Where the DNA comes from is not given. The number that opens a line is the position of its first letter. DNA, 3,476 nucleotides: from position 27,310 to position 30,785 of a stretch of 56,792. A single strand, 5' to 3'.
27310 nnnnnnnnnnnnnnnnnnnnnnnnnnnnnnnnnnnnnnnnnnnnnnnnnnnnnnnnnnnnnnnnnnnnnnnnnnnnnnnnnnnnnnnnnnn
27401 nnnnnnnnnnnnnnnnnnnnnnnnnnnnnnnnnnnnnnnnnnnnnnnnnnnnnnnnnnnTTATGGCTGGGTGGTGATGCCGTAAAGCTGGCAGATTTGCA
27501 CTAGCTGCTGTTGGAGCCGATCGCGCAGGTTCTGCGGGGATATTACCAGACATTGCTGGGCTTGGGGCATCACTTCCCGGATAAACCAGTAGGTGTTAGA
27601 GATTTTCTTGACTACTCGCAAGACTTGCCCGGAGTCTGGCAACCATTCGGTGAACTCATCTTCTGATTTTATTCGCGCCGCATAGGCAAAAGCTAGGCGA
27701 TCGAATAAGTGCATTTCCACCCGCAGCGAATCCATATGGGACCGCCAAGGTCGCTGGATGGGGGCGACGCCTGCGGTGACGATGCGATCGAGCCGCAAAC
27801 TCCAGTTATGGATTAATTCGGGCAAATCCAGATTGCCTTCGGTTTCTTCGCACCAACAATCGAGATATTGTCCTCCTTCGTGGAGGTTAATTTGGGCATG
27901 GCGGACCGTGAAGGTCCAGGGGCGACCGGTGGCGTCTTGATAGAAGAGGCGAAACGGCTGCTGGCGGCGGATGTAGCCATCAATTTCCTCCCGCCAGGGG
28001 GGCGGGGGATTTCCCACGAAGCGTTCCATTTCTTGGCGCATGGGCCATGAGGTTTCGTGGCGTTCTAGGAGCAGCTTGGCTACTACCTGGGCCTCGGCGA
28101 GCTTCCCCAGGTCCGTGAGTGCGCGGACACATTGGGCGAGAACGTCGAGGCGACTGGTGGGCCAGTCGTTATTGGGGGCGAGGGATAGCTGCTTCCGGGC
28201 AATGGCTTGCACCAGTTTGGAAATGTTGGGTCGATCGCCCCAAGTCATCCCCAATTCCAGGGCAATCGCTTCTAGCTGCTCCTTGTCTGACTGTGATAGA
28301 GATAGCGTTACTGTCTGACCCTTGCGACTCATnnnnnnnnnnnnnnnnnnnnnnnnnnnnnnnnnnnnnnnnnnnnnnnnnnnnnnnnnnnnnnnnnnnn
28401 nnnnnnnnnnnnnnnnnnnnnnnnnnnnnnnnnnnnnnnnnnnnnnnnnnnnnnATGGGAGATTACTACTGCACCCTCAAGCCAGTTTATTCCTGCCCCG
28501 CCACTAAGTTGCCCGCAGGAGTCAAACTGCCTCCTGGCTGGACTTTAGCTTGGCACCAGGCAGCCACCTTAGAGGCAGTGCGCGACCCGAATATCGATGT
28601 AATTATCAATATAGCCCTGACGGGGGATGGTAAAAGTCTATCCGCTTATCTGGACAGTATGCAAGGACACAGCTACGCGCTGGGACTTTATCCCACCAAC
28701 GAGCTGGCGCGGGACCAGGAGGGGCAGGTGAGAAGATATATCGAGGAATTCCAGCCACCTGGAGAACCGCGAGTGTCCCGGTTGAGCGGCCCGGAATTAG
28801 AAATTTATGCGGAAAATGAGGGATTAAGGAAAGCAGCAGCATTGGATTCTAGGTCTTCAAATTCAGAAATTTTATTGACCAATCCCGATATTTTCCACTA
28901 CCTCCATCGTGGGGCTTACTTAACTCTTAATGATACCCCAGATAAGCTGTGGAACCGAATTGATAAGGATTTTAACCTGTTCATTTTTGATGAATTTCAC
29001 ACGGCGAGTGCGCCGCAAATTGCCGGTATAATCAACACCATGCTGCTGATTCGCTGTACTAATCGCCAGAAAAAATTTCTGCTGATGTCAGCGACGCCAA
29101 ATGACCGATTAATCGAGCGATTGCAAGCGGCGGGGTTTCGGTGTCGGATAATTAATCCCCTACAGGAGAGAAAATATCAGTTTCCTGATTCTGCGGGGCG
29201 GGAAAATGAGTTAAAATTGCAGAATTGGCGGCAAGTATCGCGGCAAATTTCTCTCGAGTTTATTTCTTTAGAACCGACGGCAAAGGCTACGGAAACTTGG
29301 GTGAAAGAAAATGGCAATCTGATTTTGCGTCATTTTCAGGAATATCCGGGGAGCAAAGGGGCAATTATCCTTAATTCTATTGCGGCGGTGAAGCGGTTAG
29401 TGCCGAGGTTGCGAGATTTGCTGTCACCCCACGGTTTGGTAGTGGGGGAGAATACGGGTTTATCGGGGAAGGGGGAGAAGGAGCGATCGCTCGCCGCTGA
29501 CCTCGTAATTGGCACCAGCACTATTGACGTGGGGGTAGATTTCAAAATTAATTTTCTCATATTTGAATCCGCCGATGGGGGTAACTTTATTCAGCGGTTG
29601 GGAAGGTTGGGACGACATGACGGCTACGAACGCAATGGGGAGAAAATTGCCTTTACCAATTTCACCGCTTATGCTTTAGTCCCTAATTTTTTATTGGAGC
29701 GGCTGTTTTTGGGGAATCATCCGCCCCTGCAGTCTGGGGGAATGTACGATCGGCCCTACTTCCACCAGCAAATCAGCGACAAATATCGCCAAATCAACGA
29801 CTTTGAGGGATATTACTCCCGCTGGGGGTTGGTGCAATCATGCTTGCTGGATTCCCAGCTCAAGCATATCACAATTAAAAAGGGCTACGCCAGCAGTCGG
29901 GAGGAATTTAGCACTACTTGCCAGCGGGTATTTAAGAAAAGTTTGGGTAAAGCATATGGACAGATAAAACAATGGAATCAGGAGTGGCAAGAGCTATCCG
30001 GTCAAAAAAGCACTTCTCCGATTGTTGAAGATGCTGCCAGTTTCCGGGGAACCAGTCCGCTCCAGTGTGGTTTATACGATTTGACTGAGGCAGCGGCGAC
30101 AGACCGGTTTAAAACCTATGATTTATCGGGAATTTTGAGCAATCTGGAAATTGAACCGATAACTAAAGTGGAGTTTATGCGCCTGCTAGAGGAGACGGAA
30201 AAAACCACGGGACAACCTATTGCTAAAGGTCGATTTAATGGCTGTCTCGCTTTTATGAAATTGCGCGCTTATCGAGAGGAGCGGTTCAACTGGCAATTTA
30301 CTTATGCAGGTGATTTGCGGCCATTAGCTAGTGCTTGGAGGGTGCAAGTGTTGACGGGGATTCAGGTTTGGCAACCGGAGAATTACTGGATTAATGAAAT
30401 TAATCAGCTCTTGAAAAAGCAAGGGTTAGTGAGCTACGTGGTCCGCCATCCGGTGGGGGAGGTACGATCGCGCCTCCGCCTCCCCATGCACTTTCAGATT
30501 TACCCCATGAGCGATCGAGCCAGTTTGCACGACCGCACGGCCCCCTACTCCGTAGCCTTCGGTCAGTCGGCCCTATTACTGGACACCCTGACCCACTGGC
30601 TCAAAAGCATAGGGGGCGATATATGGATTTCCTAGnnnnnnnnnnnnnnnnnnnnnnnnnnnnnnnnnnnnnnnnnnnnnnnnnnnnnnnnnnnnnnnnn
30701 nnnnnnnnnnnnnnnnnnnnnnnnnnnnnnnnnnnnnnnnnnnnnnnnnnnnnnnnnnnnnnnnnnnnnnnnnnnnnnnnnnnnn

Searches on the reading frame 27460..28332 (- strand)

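Call 52: search_protein_families(library=pfam, proteins=[window:27460-28332:-], max_evalue=0.001)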
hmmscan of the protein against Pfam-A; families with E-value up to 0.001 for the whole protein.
window:27460-28332:- (290 aa): 1 family
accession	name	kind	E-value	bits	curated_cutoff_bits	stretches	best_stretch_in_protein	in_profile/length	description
PF25583.1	WCX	-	6.2e-05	23.7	23.9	1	225-277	22-72/76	WCX domain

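Call 72: search_protein_families(library=ncbifam, proteins=[window:27460-28332:-], max_evalue=0.001)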
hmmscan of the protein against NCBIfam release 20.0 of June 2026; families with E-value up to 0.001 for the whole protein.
window:27460-28332:- (290 aa): 0 families

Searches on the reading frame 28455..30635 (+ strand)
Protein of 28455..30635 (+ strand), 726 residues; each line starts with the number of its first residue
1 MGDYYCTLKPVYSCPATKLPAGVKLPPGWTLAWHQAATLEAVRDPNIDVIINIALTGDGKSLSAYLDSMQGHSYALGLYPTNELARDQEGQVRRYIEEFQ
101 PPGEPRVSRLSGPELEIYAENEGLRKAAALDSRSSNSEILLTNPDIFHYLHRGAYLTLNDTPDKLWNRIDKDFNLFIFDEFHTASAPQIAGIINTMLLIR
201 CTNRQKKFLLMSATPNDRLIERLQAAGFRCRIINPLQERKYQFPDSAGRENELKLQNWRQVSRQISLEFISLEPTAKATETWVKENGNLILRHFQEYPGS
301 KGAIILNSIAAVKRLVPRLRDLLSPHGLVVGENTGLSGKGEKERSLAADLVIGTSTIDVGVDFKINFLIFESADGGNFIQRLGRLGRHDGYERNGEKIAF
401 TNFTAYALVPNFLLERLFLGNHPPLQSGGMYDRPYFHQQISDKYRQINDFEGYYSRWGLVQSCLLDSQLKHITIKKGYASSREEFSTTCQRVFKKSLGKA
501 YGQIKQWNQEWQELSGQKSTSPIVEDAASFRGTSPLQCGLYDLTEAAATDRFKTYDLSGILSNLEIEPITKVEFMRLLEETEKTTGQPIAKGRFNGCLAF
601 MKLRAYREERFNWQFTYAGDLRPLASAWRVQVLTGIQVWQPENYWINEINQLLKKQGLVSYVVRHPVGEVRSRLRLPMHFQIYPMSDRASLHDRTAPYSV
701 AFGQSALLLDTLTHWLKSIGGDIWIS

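Call 10: search_protein_families(library=pfam, proteins=[window:28455-30635:+], max_evalue=0.01)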
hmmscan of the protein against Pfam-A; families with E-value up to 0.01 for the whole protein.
window:28455-30635:+ (726 aa): 3 families
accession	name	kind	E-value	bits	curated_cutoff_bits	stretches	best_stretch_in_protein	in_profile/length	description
PF00270.35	DEAD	-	1.6e-11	44.7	26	1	35-219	4-163/167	DEAD/DEAH box helicase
PF22590.2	Cas3-like_C_2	-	3.6e-07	30.9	27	1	340-389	56-105/106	CRISPR-associated nuclease/helicase Cas3, C-terminal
PF04851.21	ResIII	-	0.00023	21.6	22.5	1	44-216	21-163/164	Type III restriction enzyme, res subunit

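Call 72: search_protein_families(library=ncbifam, proteins=[window:28455-30635:+], max_evalue=0.001)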
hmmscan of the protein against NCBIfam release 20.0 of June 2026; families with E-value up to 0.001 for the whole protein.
window:28455-30635:+ (726 aa): 3 families
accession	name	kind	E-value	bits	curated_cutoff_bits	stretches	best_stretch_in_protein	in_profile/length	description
TIGR03158.1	cas3_cyano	exception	2.8e-111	372.1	69.1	1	34-386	1-357/357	type I-D CRISPR-associated helicase Cas3'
TIGR01587.1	cas3_core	equivalog_domain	5.2e-11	42.3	102.45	1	175-405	127-337/358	CRISPR-associated helicase Cas3'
TIGR02621.3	cas3_GSU0051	exception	2.5e-10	39.9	400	1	176-389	171-374/854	type I-G CRISPR-associated helicase/endonuclease Cas3g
